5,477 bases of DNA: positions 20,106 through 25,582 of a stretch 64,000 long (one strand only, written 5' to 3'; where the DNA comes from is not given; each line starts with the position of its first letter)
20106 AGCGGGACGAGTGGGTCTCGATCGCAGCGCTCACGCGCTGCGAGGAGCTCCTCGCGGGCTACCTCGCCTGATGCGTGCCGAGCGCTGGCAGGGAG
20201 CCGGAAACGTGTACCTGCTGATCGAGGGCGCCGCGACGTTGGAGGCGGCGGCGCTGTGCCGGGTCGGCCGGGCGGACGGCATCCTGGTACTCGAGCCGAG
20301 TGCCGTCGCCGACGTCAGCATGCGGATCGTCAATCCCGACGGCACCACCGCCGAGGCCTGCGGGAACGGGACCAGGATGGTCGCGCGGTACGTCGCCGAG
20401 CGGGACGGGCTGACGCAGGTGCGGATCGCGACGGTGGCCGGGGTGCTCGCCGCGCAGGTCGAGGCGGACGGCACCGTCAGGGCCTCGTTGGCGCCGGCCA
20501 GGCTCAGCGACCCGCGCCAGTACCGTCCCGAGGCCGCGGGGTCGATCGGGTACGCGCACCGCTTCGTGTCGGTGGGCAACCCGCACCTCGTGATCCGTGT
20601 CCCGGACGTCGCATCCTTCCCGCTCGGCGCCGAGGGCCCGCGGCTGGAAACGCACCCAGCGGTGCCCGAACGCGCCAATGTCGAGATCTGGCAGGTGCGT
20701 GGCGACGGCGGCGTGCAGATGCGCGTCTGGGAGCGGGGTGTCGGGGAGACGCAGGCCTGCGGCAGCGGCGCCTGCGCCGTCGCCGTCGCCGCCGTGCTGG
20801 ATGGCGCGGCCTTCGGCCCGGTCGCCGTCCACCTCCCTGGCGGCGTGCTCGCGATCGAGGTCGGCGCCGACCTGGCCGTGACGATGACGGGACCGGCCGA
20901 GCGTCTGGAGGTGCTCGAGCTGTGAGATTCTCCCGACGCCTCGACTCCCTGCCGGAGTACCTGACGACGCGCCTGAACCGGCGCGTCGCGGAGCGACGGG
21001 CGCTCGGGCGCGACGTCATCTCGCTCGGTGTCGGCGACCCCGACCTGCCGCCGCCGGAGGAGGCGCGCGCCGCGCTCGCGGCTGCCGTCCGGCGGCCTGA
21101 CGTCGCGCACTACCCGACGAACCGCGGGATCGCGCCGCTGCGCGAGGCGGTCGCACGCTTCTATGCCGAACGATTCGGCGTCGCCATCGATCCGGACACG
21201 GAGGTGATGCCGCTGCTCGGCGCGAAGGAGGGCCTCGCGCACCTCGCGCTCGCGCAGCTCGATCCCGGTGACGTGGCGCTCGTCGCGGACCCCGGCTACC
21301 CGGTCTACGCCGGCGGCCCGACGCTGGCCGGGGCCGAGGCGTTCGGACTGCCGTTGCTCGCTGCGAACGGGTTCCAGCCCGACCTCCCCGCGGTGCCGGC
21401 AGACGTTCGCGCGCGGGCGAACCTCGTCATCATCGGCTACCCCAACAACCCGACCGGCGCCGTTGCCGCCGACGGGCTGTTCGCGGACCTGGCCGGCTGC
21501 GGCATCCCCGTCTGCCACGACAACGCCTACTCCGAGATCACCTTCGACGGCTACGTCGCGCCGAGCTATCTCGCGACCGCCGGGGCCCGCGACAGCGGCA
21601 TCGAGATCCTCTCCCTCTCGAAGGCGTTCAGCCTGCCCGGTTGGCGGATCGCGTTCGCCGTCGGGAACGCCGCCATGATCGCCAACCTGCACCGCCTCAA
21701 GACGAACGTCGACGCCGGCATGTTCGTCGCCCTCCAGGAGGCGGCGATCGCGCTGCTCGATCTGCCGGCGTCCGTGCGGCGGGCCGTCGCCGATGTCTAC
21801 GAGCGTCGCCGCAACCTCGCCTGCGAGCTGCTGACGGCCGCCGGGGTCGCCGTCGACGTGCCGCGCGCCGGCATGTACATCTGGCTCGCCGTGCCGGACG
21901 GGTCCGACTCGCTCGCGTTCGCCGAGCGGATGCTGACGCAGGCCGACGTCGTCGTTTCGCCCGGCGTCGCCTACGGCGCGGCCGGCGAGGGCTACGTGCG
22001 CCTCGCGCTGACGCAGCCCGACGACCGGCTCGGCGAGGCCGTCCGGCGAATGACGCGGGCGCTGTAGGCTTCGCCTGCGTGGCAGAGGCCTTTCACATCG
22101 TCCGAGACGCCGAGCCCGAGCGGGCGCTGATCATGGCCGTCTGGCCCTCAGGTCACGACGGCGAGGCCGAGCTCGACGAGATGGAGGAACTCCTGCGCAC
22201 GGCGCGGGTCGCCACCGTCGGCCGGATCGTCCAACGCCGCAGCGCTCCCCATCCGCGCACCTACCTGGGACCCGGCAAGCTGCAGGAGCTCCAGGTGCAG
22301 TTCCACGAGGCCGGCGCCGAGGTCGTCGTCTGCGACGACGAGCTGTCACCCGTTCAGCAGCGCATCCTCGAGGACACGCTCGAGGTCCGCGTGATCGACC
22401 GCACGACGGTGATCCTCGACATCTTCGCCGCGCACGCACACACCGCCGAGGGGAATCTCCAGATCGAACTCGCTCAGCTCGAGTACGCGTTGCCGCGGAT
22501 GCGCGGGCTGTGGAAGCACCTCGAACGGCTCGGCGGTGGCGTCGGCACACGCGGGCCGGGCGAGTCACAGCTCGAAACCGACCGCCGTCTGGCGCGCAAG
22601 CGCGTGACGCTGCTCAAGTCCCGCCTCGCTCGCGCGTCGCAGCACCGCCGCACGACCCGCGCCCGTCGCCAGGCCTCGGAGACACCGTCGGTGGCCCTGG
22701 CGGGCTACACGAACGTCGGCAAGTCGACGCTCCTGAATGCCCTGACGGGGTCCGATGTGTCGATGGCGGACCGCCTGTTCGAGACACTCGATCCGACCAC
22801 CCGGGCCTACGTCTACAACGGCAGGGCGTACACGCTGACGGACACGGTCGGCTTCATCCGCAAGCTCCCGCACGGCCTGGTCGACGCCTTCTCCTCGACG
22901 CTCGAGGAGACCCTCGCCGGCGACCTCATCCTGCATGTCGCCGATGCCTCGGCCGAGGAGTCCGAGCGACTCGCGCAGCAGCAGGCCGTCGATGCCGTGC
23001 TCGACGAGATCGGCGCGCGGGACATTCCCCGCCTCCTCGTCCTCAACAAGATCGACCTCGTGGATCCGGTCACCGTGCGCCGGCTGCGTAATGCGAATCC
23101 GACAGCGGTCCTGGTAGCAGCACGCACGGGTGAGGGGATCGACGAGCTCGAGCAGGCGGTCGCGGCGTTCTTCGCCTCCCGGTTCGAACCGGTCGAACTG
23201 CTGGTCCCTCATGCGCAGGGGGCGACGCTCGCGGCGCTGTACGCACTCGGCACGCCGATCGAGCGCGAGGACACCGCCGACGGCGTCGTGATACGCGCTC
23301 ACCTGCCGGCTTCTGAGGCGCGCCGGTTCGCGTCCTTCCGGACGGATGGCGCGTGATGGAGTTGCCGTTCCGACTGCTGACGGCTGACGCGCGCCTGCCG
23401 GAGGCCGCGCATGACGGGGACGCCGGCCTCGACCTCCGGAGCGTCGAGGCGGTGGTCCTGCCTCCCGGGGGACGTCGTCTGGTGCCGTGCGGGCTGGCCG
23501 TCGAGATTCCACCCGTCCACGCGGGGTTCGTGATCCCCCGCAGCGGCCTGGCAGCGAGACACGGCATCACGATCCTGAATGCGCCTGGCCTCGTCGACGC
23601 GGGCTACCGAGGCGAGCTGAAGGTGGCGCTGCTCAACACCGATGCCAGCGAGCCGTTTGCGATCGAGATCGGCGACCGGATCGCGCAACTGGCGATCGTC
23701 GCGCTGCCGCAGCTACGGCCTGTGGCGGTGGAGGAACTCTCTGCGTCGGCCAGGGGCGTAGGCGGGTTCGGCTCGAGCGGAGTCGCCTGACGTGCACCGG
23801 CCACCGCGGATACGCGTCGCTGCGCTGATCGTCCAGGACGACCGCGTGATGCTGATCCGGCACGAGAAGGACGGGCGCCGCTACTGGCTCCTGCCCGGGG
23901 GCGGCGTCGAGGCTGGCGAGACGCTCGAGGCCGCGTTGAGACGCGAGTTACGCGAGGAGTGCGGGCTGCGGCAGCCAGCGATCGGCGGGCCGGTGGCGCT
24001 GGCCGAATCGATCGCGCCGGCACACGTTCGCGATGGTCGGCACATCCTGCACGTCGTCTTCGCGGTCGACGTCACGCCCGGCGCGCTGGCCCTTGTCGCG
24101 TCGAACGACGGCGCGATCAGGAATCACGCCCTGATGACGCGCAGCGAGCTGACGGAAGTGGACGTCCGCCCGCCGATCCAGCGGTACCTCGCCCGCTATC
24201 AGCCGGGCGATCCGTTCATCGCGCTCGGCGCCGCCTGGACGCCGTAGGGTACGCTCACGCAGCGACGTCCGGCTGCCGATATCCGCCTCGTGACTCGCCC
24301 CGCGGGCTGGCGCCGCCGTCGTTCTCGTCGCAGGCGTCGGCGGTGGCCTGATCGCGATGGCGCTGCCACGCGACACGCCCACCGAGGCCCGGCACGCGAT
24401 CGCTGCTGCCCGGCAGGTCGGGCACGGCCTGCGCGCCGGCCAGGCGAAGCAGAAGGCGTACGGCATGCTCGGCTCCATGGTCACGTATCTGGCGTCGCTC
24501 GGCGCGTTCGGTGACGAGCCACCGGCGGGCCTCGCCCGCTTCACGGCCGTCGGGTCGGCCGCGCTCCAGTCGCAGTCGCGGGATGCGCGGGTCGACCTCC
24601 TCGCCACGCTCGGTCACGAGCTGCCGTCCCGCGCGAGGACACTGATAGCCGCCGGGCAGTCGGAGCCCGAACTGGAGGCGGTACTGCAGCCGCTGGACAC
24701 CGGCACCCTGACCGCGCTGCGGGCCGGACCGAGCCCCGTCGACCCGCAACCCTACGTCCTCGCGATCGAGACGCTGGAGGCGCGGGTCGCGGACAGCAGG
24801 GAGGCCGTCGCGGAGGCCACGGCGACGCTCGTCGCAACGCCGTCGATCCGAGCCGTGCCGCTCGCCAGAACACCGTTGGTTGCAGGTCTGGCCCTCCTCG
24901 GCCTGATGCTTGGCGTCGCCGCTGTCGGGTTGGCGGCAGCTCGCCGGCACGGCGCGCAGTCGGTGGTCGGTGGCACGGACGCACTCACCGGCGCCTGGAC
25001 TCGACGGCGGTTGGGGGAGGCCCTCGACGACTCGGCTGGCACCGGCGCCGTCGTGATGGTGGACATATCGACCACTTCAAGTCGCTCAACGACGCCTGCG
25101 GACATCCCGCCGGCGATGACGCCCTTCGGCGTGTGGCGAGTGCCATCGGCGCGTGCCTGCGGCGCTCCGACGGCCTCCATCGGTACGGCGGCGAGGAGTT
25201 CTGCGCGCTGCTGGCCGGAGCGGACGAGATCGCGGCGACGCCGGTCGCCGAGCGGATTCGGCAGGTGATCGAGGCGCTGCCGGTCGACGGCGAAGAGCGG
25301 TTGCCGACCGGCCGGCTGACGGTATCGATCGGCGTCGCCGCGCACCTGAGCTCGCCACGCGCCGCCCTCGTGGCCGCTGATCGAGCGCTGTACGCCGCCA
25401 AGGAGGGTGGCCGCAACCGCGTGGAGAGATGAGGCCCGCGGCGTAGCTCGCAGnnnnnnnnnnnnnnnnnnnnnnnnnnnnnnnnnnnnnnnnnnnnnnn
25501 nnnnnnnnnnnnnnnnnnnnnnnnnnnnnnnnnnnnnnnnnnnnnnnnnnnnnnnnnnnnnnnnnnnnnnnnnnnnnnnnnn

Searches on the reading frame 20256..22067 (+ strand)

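Call 11: search_protein_families(library=pfam, proteins=[window:20256-22067:+], max_evalue=0.001)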
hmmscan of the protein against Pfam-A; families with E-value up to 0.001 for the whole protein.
window:20256-22067:+ (603 aa): 1 family
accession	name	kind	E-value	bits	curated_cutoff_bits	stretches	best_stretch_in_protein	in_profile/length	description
PF00155.27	Aminotran_1_2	-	6.2e-47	161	19.7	1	253-598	2-360/361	Aminotransferase class I and II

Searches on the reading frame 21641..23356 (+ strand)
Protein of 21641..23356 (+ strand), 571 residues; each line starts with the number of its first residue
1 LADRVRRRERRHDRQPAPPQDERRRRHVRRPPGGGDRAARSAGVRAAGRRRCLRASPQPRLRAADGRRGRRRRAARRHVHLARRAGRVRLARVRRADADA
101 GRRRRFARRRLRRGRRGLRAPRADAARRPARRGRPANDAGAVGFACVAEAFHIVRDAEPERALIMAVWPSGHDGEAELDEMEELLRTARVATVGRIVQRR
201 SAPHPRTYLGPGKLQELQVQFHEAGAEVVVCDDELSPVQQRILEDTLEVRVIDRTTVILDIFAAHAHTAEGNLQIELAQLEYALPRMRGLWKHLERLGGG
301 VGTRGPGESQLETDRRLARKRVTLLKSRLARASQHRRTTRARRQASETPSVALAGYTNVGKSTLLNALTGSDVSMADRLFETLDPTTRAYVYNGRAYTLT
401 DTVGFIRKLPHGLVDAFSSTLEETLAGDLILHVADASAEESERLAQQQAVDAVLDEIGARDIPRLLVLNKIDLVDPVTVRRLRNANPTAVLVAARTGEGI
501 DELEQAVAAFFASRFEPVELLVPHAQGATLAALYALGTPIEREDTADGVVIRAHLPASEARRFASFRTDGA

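Call 11: search_protein_families(library=pfam, proteins=[window:21641-23356:+], max_evalue=0.001)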
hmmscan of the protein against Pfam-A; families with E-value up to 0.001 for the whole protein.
window:21641-23356:+ (571 aa): 7 families
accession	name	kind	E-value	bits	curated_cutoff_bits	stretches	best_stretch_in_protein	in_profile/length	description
PF13167.11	GTP-bdg_N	-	7.9e-32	110.1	25.4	1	176-263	2-89/89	GTP-binding GTPase N-terminal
PF16360.10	GTP-bdg_M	-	8e-28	97.3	29.5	1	265-343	1-79/79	GTP-binding GTPase Middle Region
PF01926.29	MMR_HSR1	-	5.4e-22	78.5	21.9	1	351-470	2-113/113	50S ribosome-binding GTPase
PF02421.24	FeoB_N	-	7.1e-08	32.6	27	1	350-506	2-155/156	Ferrous iron transport protein B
PF03193.22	RsgA_GTPase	-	8.9e-08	32.6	30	0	343-373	101-131/174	RsgA GTPase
PF16897.10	MMR_HSR1_Xtn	-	1.7e-05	25.2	35.2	1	446-507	42-100/106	C-terminal region of MMR_HSR1 domain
PF19275.4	HflX_C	-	5.6e-05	23.6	26.4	1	486-560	9-84/102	HflX C-terminal domain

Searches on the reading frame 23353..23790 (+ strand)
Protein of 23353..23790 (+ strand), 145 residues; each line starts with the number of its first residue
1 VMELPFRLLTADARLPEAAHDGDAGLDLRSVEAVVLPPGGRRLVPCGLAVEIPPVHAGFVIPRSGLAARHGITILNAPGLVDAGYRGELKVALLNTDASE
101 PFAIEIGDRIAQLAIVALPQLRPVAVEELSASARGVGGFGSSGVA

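Call 8: search_protein_families(library=pfam, proteins=[window:23353-23790:+], max_evalue=0.001)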
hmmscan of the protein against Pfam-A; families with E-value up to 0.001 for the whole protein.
window:23353-23790:+ (145 aa): 2 families
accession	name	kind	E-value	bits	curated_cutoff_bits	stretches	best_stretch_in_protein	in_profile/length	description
PF00692.24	dUTPase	-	2.2e-28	99.1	22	1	13-143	3-129/129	dUTPase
PF22769.1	DCD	-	4.8e-11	43.4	27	1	32-114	69-149/153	dCTP deaminase-like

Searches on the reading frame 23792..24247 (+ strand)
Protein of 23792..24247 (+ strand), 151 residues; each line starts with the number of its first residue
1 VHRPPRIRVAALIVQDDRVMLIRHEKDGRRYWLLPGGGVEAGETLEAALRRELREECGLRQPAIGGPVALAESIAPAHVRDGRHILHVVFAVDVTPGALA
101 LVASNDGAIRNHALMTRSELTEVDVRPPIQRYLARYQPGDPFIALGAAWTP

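Call 8: search_protein_families(library=pfam, proteins=[window:23792-24247:+], max_evalue=0.001)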
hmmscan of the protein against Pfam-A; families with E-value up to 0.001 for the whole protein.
window:23792-24247:+ (151 aa): 3 families
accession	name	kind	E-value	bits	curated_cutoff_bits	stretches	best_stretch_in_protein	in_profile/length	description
PF00293.34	NUDIX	-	1.5e-18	67.5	21.1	1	5-127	2-125/134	NUDIX domain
PF14815.12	NUDIX_4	-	0.00047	20.4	35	1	10-134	2-112/113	NUDIX domain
PF22327.2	Nudt16-like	-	0.00093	19.6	27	0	34-101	37-102/161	U8 snoRNA-decapping enzyme-like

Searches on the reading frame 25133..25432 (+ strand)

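Call 8: search_protein_families(library=pfam, proteins=[window:25133-25432:+], max_evalue=0.001)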
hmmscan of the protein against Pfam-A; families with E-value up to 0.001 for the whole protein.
window:25133-25432:+ (99 aa): 1 family
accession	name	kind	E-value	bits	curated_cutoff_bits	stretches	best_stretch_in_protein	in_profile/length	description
PF00990.26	GGDEF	-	1e-16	61.5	23.8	1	2-96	63-161/161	Diguanylate cyclase, GGDEF domain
